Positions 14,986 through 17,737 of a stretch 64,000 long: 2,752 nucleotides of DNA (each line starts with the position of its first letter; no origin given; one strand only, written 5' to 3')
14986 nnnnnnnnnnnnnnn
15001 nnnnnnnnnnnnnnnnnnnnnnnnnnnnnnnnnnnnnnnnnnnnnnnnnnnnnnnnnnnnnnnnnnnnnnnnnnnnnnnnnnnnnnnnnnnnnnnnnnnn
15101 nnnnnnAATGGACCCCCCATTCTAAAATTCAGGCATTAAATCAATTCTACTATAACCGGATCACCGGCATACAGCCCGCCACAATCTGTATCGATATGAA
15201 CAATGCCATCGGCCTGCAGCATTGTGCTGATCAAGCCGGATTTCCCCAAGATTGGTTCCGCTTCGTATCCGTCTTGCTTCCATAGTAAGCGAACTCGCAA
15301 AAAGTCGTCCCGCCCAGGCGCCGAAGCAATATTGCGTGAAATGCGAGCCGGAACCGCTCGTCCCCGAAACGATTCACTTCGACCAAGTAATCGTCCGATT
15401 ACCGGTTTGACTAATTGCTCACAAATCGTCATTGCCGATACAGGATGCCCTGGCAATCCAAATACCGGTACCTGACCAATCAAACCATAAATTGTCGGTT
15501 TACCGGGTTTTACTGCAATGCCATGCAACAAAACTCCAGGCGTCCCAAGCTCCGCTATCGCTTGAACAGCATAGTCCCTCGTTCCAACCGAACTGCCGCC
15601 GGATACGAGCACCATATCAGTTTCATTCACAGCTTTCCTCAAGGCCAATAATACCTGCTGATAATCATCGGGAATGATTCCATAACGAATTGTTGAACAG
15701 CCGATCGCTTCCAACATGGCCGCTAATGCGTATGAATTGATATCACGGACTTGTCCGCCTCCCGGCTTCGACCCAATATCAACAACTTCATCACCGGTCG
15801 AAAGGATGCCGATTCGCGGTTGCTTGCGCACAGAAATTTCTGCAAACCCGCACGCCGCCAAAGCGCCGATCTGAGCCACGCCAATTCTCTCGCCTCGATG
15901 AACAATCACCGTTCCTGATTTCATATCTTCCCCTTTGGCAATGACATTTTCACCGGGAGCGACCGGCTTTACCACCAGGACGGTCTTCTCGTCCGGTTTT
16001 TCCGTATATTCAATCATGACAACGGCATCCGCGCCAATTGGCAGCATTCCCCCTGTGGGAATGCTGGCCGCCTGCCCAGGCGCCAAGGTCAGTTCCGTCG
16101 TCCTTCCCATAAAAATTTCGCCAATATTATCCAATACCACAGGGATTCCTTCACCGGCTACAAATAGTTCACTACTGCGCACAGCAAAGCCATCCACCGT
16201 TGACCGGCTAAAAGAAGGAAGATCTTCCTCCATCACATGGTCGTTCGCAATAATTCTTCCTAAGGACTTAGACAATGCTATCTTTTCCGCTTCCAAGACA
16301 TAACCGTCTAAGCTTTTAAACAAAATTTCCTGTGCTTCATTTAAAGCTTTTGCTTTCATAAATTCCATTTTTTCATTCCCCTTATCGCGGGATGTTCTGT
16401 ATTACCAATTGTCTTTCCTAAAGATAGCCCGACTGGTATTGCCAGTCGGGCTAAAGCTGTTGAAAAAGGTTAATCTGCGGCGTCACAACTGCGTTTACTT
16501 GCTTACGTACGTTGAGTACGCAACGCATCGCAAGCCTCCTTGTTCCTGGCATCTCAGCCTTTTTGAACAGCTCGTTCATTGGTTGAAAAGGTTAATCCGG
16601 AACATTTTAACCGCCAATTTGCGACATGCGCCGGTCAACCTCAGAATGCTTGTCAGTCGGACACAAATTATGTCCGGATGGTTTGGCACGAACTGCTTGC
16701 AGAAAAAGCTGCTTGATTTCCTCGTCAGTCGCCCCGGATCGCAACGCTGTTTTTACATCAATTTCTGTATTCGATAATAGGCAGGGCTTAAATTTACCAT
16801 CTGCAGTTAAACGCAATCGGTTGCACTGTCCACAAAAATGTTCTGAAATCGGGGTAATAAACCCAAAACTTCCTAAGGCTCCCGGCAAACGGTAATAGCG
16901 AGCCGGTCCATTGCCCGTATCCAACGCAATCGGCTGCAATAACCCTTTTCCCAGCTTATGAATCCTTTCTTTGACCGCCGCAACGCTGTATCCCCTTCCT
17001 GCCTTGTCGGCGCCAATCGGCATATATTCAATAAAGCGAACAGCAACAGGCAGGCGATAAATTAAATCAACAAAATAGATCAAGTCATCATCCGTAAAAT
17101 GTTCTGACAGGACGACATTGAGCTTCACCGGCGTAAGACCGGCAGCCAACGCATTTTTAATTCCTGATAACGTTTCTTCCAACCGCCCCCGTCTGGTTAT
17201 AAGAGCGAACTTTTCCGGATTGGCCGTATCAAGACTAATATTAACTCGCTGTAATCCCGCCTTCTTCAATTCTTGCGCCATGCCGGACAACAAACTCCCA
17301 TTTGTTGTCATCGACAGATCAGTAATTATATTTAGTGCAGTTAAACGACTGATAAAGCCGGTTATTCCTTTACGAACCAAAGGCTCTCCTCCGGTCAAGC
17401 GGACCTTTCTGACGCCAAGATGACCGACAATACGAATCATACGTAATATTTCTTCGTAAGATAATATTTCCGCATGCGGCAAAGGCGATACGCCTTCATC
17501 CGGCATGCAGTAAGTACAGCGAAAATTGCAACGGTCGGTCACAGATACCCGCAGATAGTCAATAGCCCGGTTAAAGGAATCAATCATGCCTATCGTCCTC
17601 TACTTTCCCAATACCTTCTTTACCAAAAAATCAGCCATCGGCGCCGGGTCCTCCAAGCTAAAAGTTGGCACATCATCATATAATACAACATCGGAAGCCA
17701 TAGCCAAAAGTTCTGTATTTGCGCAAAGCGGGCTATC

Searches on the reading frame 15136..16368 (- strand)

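Call 51: search_protein_families(library=pfam, proteins=[window:15136-16368:-], max_evalue=0.00001)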
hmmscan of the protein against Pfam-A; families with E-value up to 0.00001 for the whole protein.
window:15136-16368:- (410 aa): 3 families
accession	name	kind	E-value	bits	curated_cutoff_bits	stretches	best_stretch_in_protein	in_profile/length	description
PF03453.22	MoeA_N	-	6.2e-41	140.2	30.8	1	9-174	3-160/160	MoeA N-terminal region (domain I and II)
PF00994.29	MoCF_biosynth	-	8.8e-32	110.2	26.6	1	187-324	1-142/144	Probable molybdopterin binding domain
PF03454.20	MoeA_C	-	3e-14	53.4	22.1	1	341-409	2-71/72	MoeA C-terminal region (domain IV)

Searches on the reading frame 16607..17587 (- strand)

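Call 51: search_protein_families(library=pfam, proteins=[window:16607-17587:-], max_evalue=0.00001)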
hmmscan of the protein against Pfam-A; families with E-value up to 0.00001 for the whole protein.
window:16607-17587:- (326 aa): 2 families
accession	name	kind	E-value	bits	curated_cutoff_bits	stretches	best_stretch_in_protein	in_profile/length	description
PF06463.18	Mob_synth_C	-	3.2e-35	121.3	37.4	1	182-307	2-127/128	Molybdenum Cofactor Synthesis C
PF04055.27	Radical_SAM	-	3e-33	115.8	29.5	1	14-176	1-166/166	Radical SAM superfamily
